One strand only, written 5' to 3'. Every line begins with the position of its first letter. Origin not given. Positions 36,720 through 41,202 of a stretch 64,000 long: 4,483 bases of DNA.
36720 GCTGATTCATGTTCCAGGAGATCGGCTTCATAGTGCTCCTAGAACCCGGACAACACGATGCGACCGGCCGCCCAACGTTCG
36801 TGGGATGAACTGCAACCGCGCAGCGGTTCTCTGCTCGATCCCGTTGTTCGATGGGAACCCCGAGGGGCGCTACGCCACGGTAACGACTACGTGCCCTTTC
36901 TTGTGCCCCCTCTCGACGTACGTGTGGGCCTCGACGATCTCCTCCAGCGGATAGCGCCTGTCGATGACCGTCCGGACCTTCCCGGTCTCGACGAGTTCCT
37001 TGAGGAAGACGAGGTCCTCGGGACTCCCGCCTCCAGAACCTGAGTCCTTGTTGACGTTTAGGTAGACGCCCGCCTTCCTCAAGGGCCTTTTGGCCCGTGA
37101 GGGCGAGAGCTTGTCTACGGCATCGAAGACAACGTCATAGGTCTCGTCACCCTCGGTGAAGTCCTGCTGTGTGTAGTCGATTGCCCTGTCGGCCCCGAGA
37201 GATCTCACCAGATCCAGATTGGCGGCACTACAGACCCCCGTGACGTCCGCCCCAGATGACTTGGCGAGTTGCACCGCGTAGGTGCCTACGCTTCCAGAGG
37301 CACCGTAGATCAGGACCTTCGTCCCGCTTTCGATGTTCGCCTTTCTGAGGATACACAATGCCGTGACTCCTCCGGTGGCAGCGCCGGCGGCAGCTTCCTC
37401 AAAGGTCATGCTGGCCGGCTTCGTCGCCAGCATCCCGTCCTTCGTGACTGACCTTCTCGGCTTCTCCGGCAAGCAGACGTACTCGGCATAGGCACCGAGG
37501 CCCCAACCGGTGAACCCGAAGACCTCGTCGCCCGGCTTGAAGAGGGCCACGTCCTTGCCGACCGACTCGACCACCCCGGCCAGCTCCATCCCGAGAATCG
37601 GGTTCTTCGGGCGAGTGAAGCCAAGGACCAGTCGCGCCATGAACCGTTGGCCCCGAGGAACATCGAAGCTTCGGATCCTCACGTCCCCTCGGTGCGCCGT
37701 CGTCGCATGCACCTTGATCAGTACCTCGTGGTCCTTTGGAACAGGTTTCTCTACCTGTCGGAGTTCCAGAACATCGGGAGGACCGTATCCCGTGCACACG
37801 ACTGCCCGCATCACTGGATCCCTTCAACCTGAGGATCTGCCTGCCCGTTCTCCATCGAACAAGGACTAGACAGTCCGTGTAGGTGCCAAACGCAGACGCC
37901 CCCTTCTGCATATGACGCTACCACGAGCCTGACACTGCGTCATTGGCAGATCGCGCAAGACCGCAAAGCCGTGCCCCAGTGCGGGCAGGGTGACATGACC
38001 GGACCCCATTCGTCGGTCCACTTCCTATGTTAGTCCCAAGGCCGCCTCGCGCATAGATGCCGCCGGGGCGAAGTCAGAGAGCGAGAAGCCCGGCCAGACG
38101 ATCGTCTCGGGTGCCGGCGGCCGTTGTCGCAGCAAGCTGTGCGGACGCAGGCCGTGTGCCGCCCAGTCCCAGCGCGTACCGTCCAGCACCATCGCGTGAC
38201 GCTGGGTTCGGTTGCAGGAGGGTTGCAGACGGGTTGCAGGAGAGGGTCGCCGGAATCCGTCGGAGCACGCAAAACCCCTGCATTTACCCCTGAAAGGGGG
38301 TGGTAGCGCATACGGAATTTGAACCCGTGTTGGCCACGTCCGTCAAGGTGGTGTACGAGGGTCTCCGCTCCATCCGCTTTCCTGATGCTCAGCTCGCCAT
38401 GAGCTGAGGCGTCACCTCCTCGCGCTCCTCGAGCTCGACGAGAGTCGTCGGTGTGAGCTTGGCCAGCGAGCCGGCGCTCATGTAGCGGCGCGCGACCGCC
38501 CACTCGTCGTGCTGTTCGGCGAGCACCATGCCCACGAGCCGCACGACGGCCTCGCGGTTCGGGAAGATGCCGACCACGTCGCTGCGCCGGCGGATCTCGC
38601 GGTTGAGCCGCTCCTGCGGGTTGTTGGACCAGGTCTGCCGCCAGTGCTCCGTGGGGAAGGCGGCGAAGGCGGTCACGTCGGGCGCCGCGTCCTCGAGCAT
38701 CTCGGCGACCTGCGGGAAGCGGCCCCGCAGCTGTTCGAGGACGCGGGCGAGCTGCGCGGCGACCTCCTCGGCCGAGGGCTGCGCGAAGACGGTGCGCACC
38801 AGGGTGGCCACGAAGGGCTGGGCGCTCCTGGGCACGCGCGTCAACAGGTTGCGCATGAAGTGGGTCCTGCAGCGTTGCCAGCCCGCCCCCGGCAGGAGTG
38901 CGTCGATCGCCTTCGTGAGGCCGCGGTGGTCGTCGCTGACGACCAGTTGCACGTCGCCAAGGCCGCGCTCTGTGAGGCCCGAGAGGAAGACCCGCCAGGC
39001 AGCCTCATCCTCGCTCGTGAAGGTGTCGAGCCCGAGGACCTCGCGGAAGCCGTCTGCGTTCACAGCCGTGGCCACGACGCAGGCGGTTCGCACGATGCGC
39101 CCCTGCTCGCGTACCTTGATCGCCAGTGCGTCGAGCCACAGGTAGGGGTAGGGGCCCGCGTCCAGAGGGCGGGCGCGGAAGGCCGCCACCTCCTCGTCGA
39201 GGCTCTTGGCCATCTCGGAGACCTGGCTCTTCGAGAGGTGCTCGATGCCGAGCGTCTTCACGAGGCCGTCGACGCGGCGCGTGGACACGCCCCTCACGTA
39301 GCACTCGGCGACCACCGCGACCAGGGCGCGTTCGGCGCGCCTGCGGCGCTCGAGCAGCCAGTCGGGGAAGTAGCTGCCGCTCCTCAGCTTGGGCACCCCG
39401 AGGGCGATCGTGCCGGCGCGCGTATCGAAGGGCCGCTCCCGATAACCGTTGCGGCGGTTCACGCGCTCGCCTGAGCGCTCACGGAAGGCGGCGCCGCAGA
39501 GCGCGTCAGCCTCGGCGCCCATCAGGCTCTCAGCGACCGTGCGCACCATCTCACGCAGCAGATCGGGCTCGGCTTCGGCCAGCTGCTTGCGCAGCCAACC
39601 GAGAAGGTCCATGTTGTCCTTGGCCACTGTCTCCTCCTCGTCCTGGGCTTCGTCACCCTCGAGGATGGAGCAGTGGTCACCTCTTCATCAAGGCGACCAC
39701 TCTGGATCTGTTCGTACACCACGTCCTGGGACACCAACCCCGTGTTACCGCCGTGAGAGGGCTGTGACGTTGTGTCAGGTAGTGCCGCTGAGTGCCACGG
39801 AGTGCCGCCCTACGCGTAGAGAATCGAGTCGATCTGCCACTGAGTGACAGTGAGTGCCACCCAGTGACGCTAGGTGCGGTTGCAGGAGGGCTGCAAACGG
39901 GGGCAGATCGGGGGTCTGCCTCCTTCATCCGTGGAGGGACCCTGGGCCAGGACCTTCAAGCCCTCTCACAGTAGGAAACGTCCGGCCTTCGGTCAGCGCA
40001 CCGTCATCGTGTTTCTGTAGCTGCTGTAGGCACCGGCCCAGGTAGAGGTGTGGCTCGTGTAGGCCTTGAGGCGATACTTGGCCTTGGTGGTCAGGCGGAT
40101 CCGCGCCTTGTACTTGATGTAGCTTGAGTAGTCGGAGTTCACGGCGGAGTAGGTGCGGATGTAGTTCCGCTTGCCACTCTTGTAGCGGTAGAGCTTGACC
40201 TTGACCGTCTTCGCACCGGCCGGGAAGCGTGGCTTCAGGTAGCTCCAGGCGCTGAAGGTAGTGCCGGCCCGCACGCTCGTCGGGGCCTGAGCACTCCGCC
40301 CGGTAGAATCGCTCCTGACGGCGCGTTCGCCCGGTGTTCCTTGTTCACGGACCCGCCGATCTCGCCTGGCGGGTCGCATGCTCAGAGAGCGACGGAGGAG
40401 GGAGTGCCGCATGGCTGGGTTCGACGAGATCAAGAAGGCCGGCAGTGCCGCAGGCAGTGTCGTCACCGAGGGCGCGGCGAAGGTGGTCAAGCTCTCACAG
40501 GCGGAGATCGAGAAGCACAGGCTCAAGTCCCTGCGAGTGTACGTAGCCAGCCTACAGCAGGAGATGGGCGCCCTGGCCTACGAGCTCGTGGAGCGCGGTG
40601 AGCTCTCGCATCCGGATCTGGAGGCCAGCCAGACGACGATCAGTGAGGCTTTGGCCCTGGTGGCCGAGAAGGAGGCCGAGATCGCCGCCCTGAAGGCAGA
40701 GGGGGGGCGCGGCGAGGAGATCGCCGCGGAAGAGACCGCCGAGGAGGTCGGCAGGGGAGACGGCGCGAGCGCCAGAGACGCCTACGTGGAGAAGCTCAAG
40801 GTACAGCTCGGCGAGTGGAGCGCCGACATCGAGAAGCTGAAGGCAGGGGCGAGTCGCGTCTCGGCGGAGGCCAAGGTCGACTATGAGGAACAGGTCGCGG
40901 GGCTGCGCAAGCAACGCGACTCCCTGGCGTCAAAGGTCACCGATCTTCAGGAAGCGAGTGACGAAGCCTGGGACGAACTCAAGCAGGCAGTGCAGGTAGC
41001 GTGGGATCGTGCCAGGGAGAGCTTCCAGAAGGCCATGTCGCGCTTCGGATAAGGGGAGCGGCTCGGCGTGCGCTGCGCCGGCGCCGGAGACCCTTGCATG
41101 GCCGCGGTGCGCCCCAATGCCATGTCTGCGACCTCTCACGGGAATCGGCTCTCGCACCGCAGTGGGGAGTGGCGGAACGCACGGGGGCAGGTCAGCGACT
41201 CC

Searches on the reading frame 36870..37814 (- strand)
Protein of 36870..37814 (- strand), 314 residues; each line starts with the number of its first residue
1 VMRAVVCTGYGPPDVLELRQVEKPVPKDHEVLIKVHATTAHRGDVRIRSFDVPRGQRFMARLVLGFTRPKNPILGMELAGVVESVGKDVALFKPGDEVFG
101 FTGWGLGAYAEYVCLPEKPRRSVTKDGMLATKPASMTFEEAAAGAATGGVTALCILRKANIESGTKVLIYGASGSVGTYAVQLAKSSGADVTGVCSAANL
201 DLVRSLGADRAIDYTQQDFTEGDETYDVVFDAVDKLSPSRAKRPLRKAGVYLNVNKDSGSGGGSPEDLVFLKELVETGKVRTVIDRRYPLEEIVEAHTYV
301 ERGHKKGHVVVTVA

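Call 14: search_protein_families(library=pfam, proteins=[window:36870-37814:-], max_evalue=0.01)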
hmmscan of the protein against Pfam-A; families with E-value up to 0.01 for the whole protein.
window:36870-37814:- (314 aa): 4 families
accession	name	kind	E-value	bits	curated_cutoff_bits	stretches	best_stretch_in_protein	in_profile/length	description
PF13602.12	ADH_zinc_N_2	-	1.5e-20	75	27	2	241-311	69-134/134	Zinc-binding dehydrogenase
PF08240.17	ADH_N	-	6e-14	52.6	23.5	1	28-118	2-97/104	Alcohol dehydrogenase GroES-like domain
PF00107.32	ADH_zinc_N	-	4.4e-10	40.1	31.8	1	176-253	2-87/129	Zinc-binding dehydrogenase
PF16884.10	ADH_N_2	-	0.0019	18.5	31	0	12-105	14-95/108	N-terminal domain of oxidoreductase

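Call 39: find_encoding_contigs(protein=window:36870-37811:-, flank=10000, max_places=4)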
Protein window:36870-37811:- (313 aa): no gene with exactly this product is on record in the collection.

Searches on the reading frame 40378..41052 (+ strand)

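Call 14: search_protein_families(library=pfam, proteins=[window:40378-41052:+], max_evalue=0.01)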
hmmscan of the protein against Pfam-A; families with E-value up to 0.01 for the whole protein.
window:40378-41052:+ (224 aa): 1 family
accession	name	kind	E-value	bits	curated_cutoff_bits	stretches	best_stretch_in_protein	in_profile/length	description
PF04728.18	LPP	-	0.0055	17.5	29.1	0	171-204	7-40/53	Lipoprotein leucine-zipper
